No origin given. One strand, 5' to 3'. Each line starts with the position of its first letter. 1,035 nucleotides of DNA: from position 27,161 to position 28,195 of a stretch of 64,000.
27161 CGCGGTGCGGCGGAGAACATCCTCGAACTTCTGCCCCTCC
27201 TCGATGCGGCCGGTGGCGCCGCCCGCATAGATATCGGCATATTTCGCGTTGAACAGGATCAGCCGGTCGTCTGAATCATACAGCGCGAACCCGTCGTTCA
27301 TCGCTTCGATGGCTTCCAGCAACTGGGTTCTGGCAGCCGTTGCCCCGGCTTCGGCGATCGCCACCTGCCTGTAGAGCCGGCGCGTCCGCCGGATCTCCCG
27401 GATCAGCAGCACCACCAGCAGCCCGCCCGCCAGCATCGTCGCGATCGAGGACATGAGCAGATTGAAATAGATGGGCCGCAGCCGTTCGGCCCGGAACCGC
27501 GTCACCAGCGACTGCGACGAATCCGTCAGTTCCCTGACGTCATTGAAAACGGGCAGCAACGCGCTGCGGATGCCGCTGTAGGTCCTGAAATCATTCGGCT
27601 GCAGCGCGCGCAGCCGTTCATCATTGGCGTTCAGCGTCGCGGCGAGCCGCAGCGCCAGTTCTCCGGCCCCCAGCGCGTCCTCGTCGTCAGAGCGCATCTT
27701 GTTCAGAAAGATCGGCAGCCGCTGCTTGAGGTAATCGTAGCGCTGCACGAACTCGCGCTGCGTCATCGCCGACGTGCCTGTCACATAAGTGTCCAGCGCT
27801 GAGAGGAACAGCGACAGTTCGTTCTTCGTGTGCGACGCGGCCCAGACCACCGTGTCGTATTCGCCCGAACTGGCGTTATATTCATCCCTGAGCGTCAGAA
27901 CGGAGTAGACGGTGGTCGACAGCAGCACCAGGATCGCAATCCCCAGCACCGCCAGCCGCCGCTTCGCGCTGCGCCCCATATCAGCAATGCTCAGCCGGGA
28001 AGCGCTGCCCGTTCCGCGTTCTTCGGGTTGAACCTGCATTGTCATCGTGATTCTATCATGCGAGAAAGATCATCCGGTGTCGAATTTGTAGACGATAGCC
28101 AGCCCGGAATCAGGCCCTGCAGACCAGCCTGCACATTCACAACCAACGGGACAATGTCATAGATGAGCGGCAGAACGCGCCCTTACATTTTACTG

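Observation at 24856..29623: Hybrid HK (with fused Hpt) plus LuxO-like sigma-54 regulator sit beside an RTX/T1SS locus, and a sigma-54 promoter precedes the RTX gene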

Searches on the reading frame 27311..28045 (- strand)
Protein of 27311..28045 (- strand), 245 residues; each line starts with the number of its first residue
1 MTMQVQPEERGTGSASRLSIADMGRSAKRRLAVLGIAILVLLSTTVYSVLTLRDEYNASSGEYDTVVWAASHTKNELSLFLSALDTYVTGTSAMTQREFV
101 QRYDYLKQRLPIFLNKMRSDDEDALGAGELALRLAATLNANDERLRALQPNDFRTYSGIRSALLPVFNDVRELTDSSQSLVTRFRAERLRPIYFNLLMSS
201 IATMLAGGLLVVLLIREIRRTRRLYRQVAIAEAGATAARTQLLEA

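Call 31: search_protein_families(library=pfam, proteins=[window:27311-28045:-], max_evalue=1)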
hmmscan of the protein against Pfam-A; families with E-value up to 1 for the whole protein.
window:27311-28045:- (245 aa): 1 family
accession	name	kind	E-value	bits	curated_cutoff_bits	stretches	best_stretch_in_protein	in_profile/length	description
PF02706.20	Wzz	-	0.91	10.3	25.5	1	28-101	14-79/91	Chain length determinant protein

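Call 46: search_solved_structures(query=window:27311-28045:-, max_evalue=10)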
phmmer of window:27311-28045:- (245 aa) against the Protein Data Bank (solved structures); distinct sequences matched with E-value up to 10: 2.
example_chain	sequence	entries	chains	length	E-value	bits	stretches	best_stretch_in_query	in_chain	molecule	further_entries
4h6i_A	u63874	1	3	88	0.85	12.5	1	106-174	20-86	Fibrinogen-binding protein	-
4h6h_A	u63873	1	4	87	0.87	12.4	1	106-174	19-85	Fibrinogen-binding protein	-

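Call 86: predict_structure(protein=window:27311-28045:-)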
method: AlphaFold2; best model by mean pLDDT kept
length: 245 residues; sequences in the alignment: 1
mean_pLDDT: 75.4   pTM: 0.49
mean pLDDT of the five models: 75.4, 71.9, 69.6, 59.0, 49.8
residues with pLDDT >= 90: 7; 70-90: 171; 50-70: 56; < 50: 11
segments of 3 or more residues with pLDDT < 50: none
pLDDT, mean of each block of 10 residues (from residue 1): 51 51 71 77 73 66 70 85 86 84 86 67 63 86 88 88 86 76 66 71 79 81 77 78 78
secondary structure, 60 per line:
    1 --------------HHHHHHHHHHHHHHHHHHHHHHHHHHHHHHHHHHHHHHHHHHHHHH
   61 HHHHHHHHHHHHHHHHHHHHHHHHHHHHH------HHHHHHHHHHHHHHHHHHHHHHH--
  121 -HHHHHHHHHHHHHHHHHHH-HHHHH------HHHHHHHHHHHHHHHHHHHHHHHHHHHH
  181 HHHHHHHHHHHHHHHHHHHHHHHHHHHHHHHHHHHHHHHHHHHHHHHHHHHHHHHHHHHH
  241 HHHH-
elements in order: H15-89 H96-118 H122-140 H142-146 H153-244

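Call 88: fold_search(model_id=the predicted structure, library=pdb)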
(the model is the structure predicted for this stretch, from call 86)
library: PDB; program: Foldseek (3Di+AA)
matches with E <= 10: 781; with E <= 0.001: 0
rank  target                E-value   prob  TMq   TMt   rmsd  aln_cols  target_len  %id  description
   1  9m08_C                3.4e-02  0.97  0.31  0.42   6.7       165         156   15  Structure of outer membrane lipoprotein QseG and histidine kinase QseE complex (released 2025-11-19)
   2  8tn1_A                4.5e-02  0.87  0.23  0.33   7.9       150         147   17  De novo designed protein binds poly ADP ribose polymerase inhibitors (PARPi) - apo (released 2024-04-24)
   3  6s3b_B                1.1e-01  0.87  0.29  0.43   6.4       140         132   14  Ligand binding domain of the P. putida receptor PcaY_PP in complex with benzoate (released 2020-10-21)
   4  1f1m_A                1.2e-01  0.99  0.40  0.56   4.3       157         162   12  CRYSTAL STRUCTURE OF OUTER SURFACE PROTEIN C (OSPC) (released 2001-04-04)
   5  6s33_A                1.5e-01  0.96  0.36  0.54   5.7       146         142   12  Ligand binding domain of the P. putida receptor PcaY_PP in complex with Protocatechuate (released 2020-10-21)
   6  6w6x_A                1.6e-01  0.82  0.23  0.38   7.9       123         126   15  Crystal Structure of ABLE Apo-protein (released 2020-08-26)
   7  6jx6_A                1.7e-01  0.47  0.21  0.29  24.6       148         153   13  Tetrameric form of Smac (released 2019-12-04)
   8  8bsb_A                1.8e-01  0.80  0.32  0.43   6.8       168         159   11  Vc1313-LBD bound to D-lysine (released 2023-06-07)
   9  8auw_C                1.8e-01  0.51  0.23  0.31  22.9       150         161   13  Cryo-EM structure of human BIRC6 in complex with SMAC. (released 2023-02-15)
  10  8bsb_B                2.0e-01  0.98  0.41  0.58   4.8       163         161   12  Vc1313-LBD bound to D-lysine (released 2023-06-07)
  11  6jx6_D                2.3e-01  0.41  0.21  0.30  23.9       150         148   13  Tetrameric form of Smac (released 2019-12-04)
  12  6s18_A                2.4e-01  0.72  0.28  0.39   7.2       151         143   14  Ligand binding domain of the P. putida receptor PcaY_PP in complex with glycerol (released 2020-10-21)
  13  6s33_B                2.5e-01  0.89  0.33  0.52   5.6       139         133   12  Ligand binding domain of the P. putida receptor PcaY_PP in complex with Protocatechuate (released 2020-10-21)
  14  7x8v_A                2.7e-01  0.66  0.26  0.32   8.2       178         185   12  Cooperative regulation of PBI1 and MAPKs controls WRKY45 transcription factor in rice immunity (released 2022-04-06)
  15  2cmr_A                2.7e-01  0.41  0.22  0.26   9.7       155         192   12  Crystal structure of the HIV-1 neutralizing antibody D5 Fab bound to the gp41 inner-core mimetic 5-helix (released 2006-10-16)
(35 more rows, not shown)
